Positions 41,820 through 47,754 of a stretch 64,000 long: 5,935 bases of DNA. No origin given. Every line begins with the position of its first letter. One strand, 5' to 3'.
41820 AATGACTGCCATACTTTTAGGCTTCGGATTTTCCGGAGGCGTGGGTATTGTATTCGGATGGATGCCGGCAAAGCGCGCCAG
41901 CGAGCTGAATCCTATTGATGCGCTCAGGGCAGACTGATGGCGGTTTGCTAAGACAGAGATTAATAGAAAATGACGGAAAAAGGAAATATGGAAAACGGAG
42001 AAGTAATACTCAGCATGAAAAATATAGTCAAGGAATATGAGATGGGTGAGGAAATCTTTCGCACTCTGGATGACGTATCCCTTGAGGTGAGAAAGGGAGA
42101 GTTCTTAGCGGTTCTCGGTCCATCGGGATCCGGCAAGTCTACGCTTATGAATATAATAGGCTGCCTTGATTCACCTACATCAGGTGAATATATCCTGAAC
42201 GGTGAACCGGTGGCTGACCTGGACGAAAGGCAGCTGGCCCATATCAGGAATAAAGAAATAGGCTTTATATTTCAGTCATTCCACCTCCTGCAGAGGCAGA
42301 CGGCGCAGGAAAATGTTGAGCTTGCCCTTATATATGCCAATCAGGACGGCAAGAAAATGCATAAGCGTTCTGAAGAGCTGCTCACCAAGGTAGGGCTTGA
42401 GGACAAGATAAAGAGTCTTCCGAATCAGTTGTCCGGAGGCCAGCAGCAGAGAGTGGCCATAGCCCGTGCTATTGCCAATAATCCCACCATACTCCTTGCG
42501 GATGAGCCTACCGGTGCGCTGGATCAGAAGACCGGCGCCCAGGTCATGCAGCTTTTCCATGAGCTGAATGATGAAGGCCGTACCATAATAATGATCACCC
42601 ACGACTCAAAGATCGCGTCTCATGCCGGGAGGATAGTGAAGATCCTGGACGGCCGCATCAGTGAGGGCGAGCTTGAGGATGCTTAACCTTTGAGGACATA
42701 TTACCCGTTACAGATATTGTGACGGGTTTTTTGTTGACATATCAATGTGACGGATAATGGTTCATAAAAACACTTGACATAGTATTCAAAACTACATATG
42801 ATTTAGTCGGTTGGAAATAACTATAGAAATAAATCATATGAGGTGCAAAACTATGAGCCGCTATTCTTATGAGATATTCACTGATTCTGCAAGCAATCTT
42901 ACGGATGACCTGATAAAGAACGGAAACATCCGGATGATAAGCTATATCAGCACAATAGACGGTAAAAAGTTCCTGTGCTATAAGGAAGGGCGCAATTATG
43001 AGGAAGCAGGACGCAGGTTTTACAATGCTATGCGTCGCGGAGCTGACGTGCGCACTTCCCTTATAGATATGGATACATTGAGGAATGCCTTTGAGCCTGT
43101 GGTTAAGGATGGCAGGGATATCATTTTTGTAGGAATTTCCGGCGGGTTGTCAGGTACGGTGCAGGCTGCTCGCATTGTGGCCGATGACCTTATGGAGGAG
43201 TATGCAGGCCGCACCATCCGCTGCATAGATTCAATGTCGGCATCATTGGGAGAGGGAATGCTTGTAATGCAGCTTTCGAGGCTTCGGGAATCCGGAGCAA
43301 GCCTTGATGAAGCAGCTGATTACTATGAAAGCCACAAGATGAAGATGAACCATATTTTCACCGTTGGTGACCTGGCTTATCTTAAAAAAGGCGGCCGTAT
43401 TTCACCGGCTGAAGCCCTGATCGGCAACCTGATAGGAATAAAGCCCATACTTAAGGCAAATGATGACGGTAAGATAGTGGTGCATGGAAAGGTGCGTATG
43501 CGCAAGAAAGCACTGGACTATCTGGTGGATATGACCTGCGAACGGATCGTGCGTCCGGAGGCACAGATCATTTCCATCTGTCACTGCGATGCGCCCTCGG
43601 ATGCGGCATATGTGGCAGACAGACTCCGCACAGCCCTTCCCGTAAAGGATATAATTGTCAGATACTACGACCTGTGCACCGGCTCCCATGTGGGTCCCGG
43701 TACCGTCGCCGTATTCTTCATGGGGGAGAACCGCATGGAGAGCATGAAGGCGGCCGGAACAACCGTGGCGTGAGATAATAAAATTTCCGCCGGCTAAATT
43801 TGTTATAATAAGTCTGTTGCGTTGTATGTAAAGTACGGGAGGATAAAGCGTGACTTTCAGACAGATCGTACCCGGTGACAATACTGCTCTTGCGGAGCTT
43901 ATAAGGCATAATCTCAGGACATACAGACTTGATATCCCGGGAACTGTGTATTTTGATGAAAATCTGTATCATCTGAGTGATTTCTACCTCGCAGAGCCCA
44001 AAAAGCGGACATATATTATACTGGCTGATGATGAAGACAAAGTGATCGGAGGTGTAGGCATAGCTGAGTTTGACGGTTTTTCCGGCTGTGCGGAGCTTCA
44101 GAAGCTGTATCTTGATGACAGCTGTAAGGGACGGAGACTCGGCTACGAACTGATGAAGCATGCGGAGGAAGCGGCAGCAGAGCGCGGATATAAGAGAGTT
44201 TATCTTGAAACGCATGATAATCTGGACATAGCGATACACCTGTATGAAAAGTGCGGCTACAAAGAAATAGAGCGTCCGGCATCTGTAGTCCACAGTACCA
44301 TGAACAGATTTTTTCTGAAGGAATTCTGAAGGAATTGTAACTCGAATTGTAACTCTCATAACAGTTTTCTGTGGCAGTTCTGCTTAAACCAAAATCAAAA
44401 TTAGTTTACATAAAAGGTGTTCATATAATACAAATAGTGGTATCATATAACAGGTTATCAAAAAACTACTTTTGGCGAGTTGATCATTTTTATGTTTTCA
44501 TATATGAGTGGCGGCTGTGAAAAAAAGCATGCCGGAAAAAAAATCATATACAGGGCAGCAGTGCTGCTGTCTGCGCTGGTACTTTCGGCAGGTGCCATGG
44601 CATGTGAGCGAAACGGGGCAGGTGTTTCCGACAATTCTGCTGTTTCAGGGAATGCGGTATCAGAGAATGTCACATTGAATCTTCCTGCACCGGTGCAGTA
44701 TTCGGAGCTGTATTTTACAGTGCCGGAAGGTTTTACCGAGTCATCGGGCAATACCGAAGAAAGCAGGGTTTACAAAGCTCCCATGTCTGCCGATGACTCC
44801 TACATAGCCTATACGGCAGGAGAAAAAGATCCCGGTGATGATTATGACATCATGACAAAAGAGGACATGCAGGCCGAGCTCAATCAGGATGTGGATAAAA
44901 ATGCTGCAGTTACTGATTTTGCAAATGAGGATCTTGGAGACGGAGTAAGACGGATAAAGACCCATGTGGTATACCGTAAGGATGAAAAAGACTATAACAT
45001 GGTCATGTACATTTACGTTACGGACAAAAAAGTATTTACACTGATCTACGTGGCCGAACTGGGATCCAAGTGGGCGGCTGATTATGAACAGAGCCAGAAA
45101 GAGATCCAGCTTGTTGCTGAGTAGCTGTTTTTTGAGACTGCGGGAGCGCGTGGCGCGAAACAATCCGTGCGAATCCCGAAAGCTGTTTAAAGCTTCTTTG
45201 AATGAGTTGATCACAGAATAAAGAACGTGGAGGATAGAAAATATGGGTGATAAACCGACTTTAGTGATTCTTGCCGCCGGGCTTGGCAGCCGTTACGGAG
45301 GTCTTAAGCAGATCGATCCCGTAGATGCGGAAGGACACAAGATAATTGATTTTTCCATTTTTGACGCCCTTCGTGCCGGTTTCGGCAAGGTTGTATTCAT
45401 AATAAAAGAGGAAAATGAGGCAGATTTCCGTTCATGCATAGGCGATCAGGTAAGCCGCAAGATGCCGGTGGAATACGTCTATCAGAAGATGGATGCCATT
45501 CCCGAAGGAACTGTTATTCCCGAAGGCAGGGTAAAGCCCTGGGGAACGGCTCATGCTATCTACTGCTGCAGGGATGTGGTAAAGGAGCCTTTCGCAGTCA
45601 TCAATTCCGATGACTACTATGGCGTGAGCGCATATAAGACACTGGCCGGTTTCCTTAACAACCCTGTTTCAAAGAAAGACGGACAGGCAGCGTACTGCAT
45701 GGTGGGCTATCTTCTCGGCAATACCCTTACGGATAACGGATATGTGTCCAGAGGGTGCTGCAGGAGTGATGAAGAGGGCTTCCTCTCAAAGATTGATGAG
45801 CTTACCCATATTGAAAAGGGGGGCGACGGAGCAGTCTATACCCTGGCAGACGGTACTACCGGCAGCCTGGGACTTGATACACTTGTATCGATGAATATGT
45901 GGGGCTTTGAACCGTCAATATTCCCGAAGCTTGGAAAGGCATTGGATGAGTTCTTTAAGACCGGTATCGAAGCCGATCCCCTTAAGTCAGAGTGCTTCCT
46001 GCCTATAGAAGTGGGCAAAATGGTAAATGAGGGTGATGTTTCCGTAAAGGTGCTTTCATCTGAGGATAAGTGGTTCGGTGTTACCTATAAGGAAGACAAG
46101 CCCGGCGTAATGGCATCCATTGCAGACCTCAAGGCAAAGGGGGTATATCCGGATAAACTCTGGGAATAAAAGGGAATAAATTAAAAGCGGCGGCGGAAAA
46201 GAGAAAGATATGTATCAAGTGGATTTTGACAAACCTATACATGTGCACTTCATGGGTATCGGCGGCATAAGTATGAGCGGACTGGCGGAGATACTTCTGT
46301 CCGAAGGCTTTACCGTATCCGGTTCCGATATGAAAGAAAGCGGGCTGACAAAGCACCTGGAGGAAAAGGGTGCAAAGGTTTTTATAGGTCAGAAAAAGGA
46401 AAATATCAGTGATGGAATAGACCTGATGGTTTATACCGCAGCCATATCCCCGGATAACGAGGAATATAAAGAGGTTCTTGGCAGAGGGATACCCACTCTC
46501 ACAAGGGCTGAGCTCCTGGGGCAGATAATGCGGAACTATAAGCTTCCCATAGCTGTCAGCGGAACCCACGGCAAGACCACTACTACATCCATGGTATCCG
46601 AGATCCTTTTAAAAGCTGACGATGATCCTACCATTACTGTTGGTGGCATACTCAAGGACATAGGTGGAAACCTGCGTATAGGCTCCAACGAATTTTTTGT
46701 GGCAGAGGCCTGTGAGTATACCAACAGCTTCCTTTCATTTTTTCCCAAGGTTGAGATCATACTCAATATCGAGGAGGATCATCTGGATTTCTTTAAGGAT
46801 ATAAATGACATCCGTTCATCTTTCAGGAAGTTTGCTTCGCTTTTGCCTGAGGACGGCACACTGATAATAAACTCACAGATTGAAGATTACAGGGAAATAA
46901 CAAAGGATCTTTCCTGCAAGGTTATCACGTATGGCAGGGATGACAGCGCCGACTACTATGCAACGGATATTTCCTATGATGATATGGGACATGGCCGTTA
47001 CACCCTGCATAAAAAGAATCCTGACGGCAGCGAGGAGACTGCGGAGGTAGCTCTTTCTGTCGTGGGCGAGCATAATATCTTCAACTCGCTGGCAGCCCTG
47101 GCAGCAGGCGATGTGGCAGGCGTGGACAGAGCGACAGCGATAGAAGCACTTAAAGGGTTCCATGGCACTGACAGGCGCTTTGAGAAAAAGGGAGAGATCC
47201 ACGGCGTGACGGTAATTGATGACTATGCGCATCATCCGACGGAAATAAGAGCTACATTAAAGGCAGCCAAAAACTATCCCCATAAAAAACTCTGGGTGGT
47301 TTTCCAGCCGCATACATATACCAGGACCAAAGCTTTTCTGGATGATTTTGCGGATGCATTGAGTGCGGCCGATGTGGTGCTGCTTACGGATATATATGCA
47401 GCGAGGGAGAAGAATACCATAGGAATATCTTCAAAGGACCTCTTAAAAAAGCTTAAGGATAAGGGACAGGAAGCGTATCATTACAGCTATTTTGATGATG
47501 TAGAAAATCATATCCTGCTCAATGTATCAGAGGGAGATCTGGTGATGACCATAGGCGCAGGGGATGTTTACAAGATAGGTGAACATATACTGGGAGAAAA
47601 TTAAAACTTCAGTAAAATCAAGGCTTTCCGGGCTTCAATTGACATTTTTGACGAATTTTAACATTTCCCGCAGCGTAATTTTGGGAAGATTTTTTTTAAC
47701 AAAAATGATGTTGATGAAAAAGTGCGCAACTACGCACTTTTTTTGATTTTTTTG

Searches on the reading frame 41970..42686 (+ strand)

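Call 32: search_protein_families(library=pfam, proteins=[window:41970-42686:+], max_evalue=0.0001)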
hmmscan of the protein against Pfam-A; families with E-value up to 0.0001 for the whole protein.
window:41970-42686:+ (238 aa): 3 families
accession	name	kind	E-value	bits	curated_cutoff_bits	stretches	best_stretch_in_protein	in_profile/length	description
PF00005.33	ABC_tran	-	2.5e-37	129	25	1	33-181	1-136/137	ABC transporter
PF02463.25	SMC_N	-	2.3e-09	37.4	40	1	30-226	10-212/220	RecF/RecN/SMC N terminal domain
PF13304.12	AAA_21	-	1.3e-05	25.9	27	0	46-66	2-22/304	AAA domain, putative AbiEii toxin, Type IV TA system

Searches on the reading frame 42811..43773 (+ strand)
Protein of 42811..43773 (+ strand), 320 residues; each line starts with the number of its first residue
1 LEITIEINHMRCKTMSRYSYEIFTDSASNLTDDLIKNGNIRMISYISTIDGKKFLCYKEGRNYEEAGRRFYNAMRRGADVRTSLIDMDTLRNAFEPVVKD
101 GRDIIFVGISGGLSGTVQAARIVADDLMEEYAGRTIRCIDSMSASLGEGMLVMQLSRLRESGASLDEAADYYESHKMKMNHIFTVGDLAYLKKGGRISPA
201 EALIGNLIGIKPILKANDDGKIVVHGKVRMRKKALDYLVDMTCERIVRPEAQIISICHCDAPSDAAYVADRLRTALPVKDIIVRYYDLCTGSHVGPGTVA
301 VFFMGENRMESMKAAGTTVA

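Call 32: search_protein_families(library=pfam, proteins=[window:42811-43773:+], max_evalue=0.0001)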
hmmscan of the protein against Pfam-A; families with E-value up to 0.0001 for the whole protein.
window:42811-43773:+ (320 aa): 1 family
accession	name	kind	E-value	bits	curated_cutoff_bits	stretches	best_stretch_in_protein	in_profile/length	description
PF02645.21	DegV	-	2.7e-64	217.6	27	1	21-304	3-278/280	Uncharacterised protein, DegV family COG1307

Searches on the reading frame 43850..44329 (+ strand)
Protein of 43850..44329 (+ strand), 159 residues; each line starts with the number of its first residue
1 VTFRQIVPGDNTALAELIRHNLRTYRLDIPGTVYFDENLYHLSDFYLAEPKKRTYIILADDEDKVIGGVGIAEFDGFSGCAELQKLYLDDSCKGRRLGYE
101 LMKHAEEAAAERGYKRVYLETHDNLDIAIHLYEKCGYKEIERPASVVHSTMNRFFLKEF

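Call 75: search_protein_families(library=pfam, proteins=[window:43850-44329:+], max_evalue=0.001)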
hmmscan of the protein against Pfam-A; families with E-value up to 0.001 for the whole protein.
window:43850-44329:+ (159 aa): 6 families
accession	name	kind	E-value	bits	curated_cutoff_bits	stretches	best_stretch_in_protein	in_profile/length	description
PF00583.31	Acetyltransf_1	-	8.9e-21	74.8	20.7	1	33-137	15-116/116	Acetyltransferase (GNAT) family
PF13508.13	Acetyltransf_7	-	5.3e-14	52.8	27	1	55-139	4-84/84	Acetyltransferase (GNAT) domain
PF13673.13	Acetyltransf_10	-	8.2e-08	32.7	23.6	1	51-144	28-114/128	Acetyltransferase (GNAT) domain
PF13302.13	Acetyltransf_3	-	1.6e-06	29.3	25.4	1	2-138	3-138/138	Acetyltransferase (GNAT) domain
PF08445.16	FR47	-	0.00029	21.2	22.1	1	81-141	22-81/86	FR47-like protein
PF13420.13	Acetyltransf_4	-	0.00075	20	24.3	1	53-139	48-136/155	Acetyltransferase (GNAT) domain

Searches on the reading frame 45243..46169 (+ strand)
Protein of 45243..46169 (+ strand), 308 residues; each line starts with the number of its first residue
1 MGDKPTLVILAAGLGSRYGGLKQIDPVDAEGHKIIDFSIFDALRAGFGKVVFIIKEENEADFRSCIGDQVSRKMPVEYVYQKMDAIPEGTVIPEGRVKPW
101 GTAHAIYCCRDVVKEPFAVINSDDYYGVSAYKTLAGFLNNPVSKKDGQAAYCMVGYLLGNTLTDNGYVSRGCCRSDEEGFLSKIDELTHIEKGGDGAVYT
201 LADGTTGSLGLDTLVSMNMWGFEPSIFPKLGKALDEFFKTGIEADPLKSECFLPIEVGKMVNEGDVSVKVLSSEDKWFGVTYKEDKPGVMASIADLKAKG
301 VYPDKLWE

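Call 32: search_protein_families(library=pfam, proteins=[window:45243-46169:+], max_evalue=0.0001)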
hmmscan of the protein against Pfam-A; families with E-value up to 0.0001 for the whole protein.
window:45243-46169:+ (308 aa): 1 family
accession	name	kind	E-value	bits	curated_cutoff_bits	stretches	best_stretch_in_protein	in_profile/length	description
PF00483.29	NTP_transferase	-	1.4e-06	28.5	21.2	1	8-137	3-123/245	Nucleotidyl transferase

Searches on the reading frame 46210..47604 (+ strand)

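Call 32: search_protein_families(library=pfam, proteins=[window:46210-47604:+], max_evalue=0.0001)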
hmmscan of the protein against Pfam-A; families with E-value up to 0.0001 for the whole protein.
window:46210-47604:+ (464 aa): 3 families
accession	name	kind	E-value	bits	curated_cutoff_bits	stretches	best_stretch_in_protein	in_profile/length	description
PF08245.18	Mur_ligase_M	-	3e-30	106.1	24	1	116-299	1-199/200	Mur ligase middle domain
PF01225.30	Mur_ligase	-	2e-29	102.2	21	1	11-110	1-94/95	Mur ligase family, catalytic domain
PF02875.26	Mur_ligase_C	-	6.2e-24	85.7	28.4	1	322-451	1-127/127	Mur ligase, glutamate ligase domain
